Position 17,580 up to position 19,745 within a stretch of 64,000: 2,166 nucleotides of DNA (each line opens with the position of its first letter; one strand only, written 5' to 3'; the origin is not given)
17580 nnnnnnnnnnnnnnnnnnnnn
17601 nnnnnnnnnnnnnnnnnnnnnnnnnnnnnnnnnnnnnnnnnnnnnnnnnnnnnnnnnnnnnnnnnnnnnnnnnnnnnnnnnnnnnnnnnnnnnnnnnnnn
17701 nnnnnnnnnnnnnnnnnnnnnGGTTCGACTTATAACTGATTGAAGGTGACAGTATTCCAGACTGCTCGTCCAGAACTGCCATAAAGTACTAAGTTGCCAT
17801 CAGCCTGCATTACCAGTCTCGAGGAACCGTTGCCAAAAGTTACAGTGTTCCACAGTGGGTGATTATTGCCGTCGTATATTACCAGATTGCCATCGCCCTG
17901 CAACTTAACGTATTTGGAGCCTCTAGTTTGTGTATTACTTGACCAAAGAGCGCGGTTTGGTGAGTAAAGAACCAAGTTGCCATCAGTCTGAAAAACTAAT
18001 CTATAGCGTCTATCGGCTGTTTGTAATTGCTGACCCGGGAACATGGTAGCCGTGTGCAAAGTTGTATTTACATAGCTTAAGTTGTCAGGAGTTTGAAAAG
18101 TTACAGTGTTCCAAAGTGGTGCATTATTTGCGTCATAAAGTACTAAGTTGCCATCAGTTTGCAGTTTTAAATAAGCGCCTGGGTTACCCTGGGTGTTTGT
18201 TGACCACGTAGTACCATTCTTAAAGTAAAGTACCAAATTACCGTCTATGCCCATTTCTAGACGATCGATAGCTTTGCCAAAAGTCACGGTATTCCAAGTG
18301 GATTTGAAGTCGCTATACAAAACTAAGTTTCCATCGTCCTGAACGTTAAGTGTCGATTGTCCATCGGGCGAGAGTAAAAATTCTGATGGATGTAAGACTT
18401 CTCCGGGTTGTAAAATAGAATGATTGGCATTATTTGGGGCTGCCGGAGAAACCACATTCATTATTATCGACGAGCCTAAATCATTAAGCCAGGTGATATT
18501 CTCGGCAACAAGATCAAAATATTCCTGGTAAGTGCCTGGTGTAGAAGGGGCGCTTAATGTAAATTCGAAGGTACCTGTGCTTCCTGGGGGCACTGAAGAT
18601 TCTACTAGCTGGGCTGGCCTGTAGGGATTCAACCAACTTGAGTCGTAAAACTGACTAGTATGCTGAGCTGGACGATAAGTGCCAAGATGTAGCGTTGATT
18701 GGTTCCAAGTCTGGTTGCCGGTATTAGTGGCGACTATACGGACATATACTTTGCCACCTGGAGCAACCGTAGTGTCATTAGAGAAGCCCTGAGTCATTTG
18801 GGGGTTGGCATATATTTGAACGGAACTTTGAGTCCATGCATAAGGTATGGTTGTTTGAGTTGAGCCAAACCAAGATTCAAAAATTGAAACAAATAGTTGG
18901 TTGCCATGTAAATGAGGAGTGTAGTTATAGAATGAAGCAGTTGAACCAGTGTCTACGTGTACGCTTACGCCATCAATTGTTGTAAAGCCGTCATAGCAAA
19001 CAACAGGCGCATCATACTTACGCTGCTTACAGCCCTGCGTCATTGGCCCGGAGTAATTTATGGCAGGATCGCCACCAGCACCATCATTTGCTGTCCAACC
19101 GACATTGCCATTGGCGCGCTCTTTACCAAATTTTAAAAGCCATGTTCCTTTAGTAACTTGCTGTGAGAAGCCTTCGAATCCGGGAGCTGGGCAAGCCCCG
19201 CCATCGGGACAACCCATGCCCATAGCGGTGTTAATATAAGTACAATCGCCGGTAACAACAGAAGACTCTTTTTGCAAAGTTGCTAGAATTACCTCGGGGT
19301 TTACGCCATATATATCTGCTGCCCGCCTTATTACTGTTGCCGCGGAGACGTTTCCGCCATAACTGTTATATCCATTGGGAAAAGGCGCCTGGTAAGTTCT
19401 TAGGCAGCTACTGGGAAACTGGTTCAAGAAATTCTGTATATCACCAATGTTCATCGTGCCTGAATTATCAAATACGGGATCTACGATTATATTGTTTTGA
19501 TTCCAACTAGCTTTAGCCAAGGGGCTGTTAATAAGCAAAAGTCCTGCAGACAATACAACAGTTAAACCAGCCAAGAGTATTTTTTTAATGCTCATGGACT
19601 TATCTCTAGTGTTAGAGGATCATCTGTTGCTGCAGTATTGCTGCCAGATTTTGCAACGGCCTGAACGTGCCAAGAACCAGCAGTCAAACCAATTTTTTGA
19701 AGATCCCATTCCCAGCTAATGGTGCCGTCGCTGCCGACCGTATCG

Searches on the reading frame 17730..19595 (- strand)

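Call 12: search_protein_families(library=pfam, proteins=[window:17730-19595:-], max_evalue=0.001)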
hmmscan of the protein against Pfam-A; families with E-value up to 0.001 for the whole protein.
window:17730-19595:- (621 aa): 2 families
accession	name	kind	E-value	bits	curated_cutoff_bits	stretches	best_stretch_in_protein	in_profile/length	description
PF01453.30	B_lectin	-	4.1e-16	59.8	32.4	2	528-584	14-75/105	D-mannose binding lectin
PF16158.11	N_BRCA1_IG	-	1.6e-07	32.3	28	1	273-366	4-94/108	Ig-like domain from next to BRCA1 gene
